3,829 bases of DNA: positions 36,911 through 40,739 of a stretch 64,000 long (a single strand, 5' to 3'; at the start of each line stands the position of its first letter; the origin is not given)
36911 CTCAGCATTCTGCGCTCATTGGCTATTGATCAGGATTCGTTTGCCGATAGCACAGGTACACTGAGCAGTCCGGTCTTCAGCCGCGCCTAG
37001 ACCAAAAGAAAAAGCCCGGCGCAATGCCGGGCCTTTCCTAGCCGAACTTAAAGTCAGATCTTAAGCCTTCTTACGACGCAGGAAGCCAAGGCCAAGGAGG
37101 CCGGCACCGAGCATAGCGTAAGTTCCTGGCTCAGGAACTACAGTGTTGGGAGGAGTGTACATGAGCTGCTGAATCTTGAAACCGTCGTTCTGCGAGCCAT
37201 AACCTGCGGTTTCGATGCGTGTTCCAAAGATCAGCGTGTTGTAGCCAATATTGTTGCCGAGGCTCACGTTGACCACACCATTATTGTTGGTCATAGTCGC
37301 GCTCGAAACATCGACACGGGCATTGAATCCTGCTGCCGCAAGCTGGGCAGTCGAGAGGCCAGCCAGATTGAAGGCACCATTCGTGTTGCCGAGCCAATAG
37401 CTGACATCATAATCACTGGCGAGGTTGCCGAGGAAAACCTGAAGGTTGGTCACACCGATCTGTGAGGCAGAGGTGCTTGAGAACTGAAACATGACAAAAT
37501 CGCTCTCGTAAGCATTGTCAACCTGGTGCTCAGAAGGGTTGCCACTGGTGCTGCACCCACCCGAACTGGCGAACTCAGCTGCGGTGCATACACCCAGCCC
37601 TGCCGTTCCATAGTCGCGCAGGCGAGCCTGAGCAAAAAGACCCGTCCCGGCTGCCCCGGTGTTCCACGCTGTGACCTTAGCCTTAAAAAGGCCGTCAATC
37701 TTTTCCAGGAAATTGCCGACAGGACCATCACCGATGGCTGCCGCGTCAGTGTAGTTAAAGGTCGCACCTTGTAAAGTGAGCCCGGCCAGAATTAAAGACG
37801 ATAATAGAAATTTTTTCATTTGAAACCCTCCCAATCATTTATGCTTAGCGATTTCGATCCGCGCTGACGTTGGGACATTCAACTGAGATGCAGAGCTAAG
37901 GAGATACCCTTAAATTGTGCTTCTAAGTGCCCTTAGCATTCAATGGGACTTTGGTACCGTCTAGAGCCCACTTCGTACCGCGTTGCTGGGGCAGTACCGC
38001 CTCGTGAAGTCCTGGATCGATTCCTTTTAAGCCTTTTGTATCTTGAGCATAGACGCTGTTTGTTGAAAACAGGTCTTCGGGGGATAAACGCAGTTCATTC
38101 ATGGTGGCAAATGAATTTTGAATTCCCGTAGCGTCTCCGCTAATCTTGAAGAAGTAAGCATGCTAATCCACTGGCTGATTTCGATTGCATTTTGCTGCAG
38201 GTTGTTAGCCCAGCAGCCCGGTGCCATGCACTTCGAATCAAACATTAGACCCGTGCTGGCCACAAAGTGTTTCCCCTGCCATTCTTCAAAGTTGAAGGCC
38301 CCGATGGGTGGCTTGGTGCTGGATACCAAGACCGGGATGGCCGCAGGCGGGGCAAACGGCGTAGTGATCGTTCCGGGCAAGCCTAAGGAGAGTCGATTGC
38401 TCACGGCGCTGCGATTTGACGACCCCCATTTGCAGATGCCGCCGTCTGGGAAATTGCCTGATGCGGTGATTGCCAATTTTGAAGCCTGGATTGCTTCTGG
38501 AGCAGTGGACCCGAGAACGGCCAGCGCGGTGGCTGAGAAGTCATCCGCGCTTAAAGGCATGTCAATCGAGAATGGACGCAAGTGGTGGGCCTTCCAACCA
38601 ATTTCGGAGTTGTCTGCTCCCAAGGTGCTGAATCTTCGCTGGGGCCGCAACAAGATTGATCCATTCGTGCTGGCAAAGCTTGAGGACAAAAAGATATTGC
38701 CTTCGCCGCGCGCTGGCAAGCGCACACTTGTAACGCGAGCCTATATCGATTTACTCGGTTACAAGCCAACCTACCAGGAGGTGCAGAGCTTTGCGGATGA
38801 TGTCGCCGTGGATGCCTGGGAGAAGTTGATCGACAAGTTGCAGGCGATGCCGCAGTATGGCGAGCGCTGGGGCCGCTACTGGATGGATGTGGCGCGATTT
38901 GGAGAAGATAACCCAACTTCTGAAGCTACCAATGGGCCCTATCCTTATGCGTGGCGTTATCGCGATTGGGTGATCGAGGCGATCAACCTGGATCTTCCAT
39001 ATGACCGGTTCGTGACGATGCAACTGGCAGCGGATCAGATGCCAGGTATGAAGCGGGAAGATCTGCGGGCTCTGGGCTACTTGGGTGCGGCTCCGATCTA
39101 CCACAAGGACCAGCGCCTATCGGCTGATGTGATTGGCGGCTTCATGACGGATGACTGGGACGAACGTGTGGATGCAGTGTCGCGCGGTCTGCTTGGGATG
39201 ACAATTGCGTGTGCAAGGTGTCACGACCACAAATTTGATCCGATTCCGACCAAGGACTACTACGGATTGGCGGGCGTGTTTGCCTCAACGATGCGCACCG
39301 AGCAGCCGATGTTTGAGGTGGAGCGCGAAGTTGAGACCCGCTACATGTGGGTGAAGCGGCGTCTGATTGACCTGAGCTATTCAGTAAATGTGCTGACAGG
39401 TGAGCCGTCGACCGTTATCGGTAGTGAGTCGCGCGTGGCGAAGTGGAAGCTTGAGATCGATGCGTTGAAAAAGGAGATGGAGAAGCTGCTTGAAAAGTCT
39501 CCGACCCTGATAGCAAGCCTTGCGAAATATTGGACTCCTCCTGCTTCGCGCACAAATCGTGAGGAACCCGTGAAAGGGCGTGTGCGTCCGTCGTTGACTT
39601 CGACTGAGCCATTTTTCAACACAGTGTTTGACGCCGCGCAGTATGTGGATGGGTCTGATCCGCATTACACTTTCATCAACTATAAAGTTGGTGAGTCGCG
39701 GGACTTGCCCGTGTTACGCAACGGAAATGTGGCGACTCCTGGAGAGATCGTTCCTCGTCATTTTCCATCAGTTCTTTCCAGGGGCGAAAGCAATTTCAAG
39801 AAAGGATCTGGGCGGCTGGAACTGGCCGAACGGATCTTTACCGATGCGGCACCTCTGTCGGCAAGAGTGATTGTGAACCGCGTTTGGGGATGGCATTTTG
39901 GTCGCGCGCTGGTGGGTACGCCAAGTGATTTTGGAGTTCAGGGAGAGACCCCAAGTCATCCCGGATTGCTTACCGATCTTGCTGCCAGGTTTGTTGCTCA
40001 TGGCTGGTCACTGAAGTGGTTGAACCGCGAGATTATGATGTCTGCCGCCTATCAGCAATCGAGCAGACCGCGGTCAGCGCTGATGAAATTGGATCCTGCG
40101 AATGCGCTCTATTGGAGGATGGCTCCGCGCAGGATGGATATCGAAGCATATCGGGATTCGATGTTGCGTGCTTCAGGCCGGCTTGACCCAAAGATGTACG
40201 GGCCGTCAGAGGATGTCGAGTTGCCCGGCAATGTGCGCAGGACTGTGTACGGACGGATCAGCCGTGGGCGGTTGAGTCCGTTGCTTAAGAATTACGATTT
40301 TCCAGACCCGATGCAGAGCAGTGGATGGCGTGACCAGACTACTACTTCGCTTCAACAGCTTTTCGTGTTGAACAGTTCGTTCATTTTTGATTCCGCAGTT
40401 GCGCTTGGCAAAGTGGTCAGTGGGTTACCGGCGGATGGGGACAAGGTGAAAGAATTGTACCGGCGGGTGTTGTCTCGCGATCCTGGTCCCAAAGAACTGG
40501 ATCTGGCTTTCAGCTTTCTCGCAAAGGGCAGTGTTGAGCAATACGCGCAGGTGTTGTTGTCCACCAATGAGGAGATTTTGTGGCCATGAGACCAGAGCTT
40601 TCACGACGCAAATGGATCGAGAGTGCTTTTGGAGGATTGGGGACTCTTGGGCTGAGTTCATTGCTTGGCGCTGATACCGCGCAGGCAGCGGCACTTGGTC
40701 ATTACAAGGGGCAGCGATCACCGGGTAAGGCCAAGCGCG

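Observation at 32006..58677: Super-cluster of four pairs, each a giant double-CxxCH protein plus a twin-arginine partner, from families with no assigned function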

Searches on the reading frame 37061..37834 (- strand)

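Call 6: search_protein_families(library=pfam, proteins=[window:37061-37834:-], max_evalue=0.001)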
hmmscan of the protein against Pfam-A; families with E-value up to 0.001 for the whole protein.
window:37061-37834:- (257 aa): 1 family
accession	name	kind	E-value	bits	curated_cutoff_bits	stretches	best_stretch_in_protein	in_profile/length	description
PF07589.16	PEP-CTERM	-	1.7e-06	28.3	20.7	1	233-254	2-24/24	PEP-CTERM motif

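Call 66: search_protein_families(library=ncbifam, proteins=[window:37061-37834:-], max_evalue=0.001)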
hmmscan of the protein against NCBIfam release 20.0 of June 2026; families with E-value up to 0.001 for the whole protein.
window:37061-37834:- (257 aa): 10 families
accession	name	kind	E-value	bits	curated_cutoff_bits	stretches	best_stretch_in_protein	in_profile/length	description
NF041927.1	Xrt_dep_XDP1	equivalog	1e-20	74.8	125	1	14-256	6-242/242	exosortase-dependent surface protein XDP1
NF038125.1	PEP_CTERM_THxN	subfamily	2e-08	34.1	85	1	231-256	221-246/246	THxN family PEP-CTERM protein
NF038129.1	PEP_NF038129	equivalog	3.3e-07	30.4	65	1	230-255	168-193/194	NF038129 family PEP-CTERM protein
NF041538.1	PEP_EDSA_1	subfamily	1.1e-06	28.6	100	1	87-256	144-307/307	EDSAP-1 family PEP-CTERM protein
TIGR02595.1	PEP_CTERM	domain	3.3e-06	27.5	16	1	233-256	1-23/24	PEP-CTERM sorting domain-containing protein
NF038118.1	PEP_CTERM_CCXG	equivalog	5e-05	23.1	90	1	230-256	173-199/199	CCXG family PEP-CTERM protein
NF033554.9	floc_PepA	equivalog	0.00012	22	80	0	12-256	9-260/261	flocculation-associated PEP-CTERM protein PepA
NF038126.1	PEP_CTERM_FxDxF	subfamily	0.00026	21.3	50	0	227-256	140-165/165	FxDxF family PEP-CTERM protein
NF038124.1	PEP_CTERM_TLD_A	exception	0.00031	20.4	100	1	231-256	209-234/235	PEP_CTERM-anchored TLD domain-containing protein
NF038119.1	PEP_CTERM_MHFG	equivalog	0.00095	19.6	100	0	223-256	226-259/260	MHFG family PEP-CTERM protein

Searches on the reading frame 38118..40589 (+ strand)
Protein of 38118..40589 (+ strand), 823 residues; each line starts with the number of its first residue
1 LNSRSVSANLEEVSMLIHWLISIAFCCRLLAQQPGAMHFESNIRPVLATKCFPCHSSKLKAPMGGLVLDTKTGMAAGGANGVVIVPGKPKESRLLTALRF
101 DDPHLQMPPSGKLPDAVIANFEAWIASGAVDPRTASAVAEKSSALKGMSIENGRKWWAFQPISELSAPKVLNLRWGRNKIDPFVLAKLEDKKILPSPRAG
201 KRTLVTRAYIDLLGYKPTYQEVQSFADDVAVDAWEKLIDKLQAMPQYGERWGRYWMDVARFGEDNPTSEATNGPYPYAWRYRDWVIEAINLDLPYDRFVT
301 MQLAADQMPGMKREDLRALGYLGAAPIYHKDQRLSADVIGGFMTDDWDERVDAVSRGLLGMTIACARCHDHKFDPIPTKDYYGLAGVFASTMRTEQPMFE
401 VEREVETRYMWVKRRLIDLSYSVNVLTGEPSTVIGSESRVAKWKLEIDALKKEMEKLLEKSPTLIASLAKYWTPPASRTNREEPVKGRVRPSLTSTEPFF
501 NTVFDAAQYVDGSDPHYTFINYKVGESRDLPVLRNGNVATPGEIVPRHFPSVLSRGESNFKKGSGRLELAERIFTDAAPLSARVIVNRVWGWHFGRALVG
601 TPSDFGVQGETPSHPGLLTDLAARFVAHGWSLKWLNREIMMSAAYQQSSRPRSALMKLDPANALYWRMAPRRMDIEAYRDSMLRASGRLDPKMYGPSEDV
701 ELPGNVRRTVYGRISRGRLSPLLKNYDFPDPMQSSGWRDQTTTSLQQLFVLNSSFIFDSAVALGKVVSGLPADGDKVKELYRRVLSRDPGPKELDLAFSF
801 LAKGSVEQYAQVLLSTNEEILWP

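Call 3: search_protein_families(library=pfam, proteins=[window:38118-40589:+], max_evalue=0.001)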
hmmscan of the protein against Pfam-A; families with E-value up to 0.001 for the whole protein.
window:38118-40589:+ (823 aa): 3 families
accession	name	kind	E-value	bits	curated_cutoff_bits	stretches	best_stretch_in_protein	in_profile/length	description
PF07587.16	PSD1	-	6.6e-74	248.8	28.5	1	565-800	1-243/244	Protein of unknown function (DUF1553)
PF07583.16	PSCyt2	-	8.4e-67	225.6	29.8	1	179-391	1-207/209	Protein of unknown function (DUF1549)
PF07635.16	PSCyt1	-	2.3e-13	51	22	1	51-111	1-59/59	Planctomycete cytochrome C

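Call 27: find_homologous_proteins(query=window:38160-40589:+, max_evalue=0.00001)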
Query window:38160-40589:+ (809 aa): 7993 proteins with E <= 0.00001 among 8000 candidates; the best 120 are listed.
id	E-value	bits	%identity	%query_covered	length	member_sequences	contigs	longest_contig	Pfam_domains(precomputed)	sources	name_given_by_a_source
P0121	0.0e+0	1755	100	94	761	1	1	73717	PF07587.17,PF07635.17,PF07583.17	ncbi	-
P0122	0.0e+0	1533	81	100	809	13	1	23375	PF07587.17,PF07635.17,PF07583.17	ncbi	-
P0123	0.0e+0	1529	80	100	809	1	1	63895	PF07587.17,PF07635.17,PF07583.17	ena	-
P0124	0.0e+0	1525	80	100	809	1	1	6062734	PF07587.17,PF07635.17,PF07583.17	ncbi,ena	-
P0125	0.0e+0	1517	80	100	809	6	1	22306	PF07587.17,PF07635.17,PF07583.17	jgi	jgi:cytochrome c553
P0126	0.0e+0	1516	80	100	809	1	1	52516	PF07587.17,PF07635.17,PF07583.17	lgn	-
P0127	0.0e+0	1511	81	99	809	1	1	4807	PF07587.17,PF07635.17,PF07583.17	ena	-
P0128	0.0e+0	1466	78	98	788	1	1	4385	PF07587.17,PF07635.17,PF07583.17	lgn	-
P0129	0.0e+0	1459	77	100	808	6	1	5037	PF07587.17,PF07635.17,PF07583.17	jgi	-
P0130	0.0e+0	1450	77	100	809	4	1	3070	PF07587.17,PF07635.17,PF07583.17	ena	-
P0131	0.0e+0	1428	76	99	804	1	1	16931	PF07587.17,PF07635.17,PF07583.17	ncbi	-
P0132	0.0e+0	1428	76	100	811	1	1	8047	PF07587.17,PF07635.17,PF07583.17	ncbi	-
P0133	0.0e+0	1425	76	100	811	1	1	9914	PF07587.17,PF07635.17,PF07583.17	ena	-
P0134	0.0e+0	1423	76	100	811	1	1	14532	PF07587.17,PF07635.17,PF07583.17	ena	-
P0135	0.0e+0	1423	76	100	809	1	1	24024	PF07587.17,PF07635.17,PF07583.17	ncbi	-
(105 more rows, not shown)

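Call 31: find_encoding_contigs(protein=P0121, flank=10000, max_places=3)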
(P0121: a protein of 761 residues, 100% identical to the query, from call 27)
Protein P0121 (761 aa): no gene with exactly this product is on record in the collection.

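Call 32: find_encoding_contigs(protein=P0124, flank=10000, max_places=2)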
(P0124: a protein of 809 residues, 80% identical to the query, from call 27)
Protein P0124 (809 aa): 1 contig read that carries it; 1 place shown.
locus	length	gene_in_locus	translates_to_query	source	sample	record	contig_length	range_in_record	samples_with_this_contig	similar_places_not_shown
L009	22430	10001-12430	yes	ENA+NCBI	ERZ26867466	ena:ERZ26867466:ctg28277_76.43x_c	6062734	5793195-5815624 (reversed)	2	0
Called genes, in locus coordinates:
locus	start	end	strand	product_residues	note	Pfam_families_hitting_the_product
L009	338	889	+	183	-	-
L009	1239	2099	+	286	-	PF13424:TPR_12 (faint), PF13428:TPR_14 (faint), PF24575:TPR_Slam (faint), PF00515:TPR_1 (faint), PF07719:TPR_2 (faint), PF13432:TPR_16, PF14559:TPR_19, PF13432:TPR_16, +9 more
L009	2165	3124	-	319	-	PF12895:ANAPC3 (faint), PF13414:TPR_11 (faint), PF13432:TPR_16 (faint), PF23914:TPR_CcmH_CycH (faint), PF00515:TPR_1 (faint), PF07719:TPR_2 (faint), PF13174:TPR_6 (faint), PF14559:TPR_19 (weak), +3 more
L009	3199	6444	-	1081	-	PF13620:CarboxypepD_reg, PF25183:OMP_b-brl_4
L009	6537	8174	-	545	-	PF01839:FG-GAP (faint), PF13517:FG-GAP_3, PF07593:UnbV_ASPIC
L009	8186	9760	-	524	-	PF07719:TPR_2 (faint), PF13174:TPR_6 (faint), PF13432:TPR_16 (weak), PF25062:ARM_TT21_N (weak), PF13432:TPR_16 (weak), PF13428:TPR_14 (weak), PF12895:ANAPC3, PF14559:TPR_19 (weak), +11 more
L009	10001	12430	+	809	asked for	PF07635:PSCyt1, PF07583:PSCyt2, PF07587:PSD1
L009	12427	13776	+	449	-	PF07394:DUF1501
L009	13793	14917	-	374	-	PF00756:Esterase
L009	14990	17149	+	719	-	PF22244:GCE_fung, PF00657:Lipase_GDSL, PF13472:Lipase_GDSL_2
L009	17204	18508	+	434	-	PF05448:AXE1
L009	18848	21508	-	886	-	PF13442:Cytochrome_CBB3 (faint), PF00034:Cytochrom_C (faint), PF07635:PSCyt1, PF07583:PSCyt2, PF07587:PSD1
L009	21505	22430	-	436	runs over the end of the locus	PF07394:DUF1501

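Call 42: predict_structure(alignment_id=A2)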
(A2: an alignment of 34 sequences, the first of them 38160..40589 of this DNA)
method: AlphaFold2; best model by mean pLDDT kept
length: 809 residues; sequences in the alignment: 34
mean_pLDDT: 60.5   pTM: 0.59
mean pLDDT of the five models: 60.5, 56.3, 55.7, 51.7, 49.2
residues with pLDDT >= 90: 103; 70-90: 216; 50-70: 181; < 50: 309
segments of 3 or more residues with pLDDT < 50: 11-20, 37-66, 90-96, 118-134, 245-266, 303-384, 415-419, 464-536, 548-550, 587-590, 592-596, 647-649, 655-658, 697-731, 804-809
pLDDT, mean of each block of 10 residues (from residue 1): 55 39 58 49 35 33 50 74 61 52 80 58 29 52 80 82 80 81 85 89 93 94 96 83 48 30 51 84 70 55 40 26 28 33 37 32 31 32 54 67 64 52 77 89 77 72 46 28 26 35 36 30 26 47 56 67 80 82 59 54 91 94 91 73 55 52 79 82 61 59 35 35 39 60 87 90 93 90 90 88 46
secondary structure, 60 per line:
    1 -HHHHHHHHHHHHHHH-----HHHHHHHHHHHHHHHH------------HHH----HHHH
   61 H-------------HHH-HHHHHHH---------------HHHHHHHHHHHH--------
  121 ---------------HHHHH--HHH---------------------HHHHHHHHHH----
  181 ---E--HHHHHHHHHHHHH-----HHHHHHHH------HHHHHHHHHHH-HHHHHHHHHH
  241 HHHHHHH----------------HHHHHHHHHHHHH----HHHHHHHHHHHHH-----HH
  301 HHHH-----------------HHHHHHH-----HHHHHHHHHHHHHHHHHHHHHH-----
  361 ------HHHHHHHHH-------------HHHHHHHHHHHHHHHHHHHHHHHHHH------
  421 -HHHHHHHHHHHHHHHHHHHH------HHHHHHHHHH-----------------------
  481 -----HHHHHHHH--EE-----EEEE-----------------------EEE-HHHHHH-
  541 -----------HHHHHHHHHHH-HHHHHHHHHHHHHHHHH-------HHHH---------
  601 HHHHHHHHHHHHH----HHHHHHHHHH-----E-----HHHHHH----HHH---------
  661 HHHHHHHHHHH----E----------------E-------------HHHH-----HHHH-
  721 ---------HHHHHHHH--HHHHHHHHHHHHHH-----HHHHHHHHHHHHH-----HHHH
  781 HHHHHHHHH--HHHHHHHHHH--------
elements in order (helices of 4 or more, strands of 3 or more residues): H2-16 H22-37 H57-61 H79-85 H101-112 H136-140 H167-176 H187-199 H205-212 H219-229 H231-247 H264-276 H281-293 H299-304 H322-328 H334-355 H367-375 H389-414 H422-441 H448-457 H486-493 E503-506 E530-532 H534-539 H552-562 H564-580 H588-591 H601-613 H618-627 H639-644 H661-671 H707-710 H716-719 H730-737 H740-753 H759-771 H777-789 H792-801

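Call 47: fold_search(model_id=the predicted structure, library=pdb)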
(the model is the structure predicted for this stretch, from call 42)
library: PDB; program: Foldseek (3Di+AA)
matches with E <= 10: 78; with E <= 0.001: 0
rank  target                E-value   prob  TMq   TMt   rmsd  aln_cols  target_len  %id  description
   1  8imk_1                9.4e-01  0.21  0.09  0.16  16.6       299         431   13  D3-D4, D1-D2, D'3-D'4, D'1-D'2 cylinder in cyanobacterial phycobilisome from Anthocerotibacter panamensis (Cluster C) (released 2023-10-25)
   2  7sc7_BD               9.4e-01  0.08  0.09  0.09  29.0       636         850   11  Synechocystis PCC 6803 Phycobilisome core from up-down rod conformation (released 2022-08-31)
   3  7vea_aM               1.4e+00  0.03  0.08  0.06  61.1       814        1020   15  Pentacylindrical allophycocyanin core from Thermosynechococcus vulcanus (released 2022-06-22)
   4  7lbm_2                1.6e+00  0.03  0.09  0.08  28.8       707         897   10  Structure of the human Mediator-bound transcription pre-initiation complex (released 2021-03-24)
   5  1pq9_A                1.8e+00  0.08  0.07  0.18  24.7       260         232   13  HUMAN LXR BETA HORMONE RECEPTOR COMPLEXED WITH T0901317 COMPLEX (released 2003-09-09)
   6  7ena_x                1.8e+00  0.04  0.11  0.10  30.3       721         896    8  TFIID-based PIC-Mediator holo-complex in pre-assembled state (pre-hPIC-MED) (released 2021-05-26)
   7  7eyd_19               1.9e+00  0.04  0.08  0.07  29.4       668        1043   12  Cryo-EM structure of cyanobacterial phycobilisome from Anabaena sp. PCC 7120 (released 2021-10-06)
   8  6xkw_n                1.9e+00  0.03  0.07  0.11  25.9       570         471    9  R. capsulatus CIII2CIV bipartite super-complex (SC-2A) with CcoH/cy (released 2020-12-30)
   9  7emf_X                2.1e+00  0.01  0.07  0.06  40.2       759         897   11  Human Mediator (deletion of MED1-IDR) in a Tail-extended conformation (released 2021-05-05)
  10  3kfc_A                2.4e+00  0.08  0.07  0.19  24.7       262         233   12  Complex Structure of LXR with an agonist (released 2009-12-08)
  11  4roc_A                2.4e+00  0.06  0.08  0.16  21.1       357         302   11  Human TFIIB-related factor 2 (Brf2) and TBP bound to U6#2 promoter (released 2015-12-30)
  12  7kdt_A                2.5e+00  0.02  0.07  0.10  29.1       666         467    9  Human Tom70 in complex with SARS CoV2 Orf9b (released 2020-10-21)
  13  1pq6_C                2.6e+00  0.06  0.07  0.20  24.6       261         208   13  HUMAN LXR BETA HORMONE RECEPTOR / GW3965 COMPLEX (released 2003-09-09)
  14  4k1n_A                2.6e+00  0.03  0.09  0.11  28.5       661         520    8  Crystal structure of full-length mouse alphaE-catenin (released 2013-05-01)
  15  5jy3_C                2.7e+00  0.06  0.06  0.17  23.8       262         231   10  CRYSTAL STRUCTURE OF LXRbeta (NUCLEAR RECEPTOR SUBFAMILY 1, GROUP H, MEMBER 2) COMPLEXED WITH BMS-852927 (released 2016-11-02)
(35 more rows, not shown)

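Call 65: search_protein_families(library=pfam, proteins=[window:38160-40589:+], max_evalue=10)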
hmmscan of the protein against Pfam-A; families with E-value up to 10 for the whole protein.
window:38160-40589:+ (809 aa): 3 families
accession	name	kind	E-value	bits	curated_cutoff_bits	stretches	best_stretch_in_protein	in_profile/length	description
PF07587.16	PSD1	-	6.4e-74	248.9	28.5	1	551-786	1-243/244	Protein of unknown function (DUF1553)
PF07583.16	PSCyt2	-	8.1e-67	225.6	29.8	1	165-377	1-207/209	Protein of unknown function (DUF1549)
PF07635.16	PSCyt1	-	2.2e-13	51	22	1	37-97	1-59/59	Planctomycete cytochrome C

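Call 66: search_protein_families(library=ncbifam, proteins=[window:38160-40589:+], max_evalue=0.001)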
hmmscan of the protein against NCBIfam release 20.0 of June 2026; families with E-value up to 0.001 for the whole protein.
window:38160-40589:+ (809 aa): 0 families

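Call 76: search_solved_structures(query=A2, max_evalue=10, show_alignments=0)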
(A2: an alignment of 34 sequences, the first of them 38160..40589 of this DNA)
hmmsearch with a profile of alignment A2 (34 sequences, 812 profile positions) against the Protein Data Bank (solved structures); distinct sequences matched with E-value up to 10: 7.
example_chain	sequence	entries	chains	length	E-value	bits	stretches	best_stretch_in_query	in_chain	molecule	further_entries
5mab_A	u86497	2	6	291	9.5e-07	30.6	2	36-116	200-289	FoxE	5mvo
3dr0_A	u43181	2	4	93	0.052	14.9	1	32-116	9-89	Cytochrome c6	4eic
4eid_A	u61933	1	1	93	0.092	14.1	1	32-116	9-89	Cytochrome c6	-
5c2v_A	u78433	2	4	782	0.17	13.2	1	18-63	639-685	HYDRAZINE SYNTHASE ALPHA SUBUNIT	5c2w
5aps_A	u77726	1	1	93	0.38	12.1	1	396-457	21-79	GENERAL CONTROL PROTEIN GCN4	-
8imk_1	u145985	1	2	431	0.47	11.8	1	188-261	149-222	ApcH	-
9vvp_J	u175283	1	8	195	0.62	11.4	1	59-151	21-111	Gp27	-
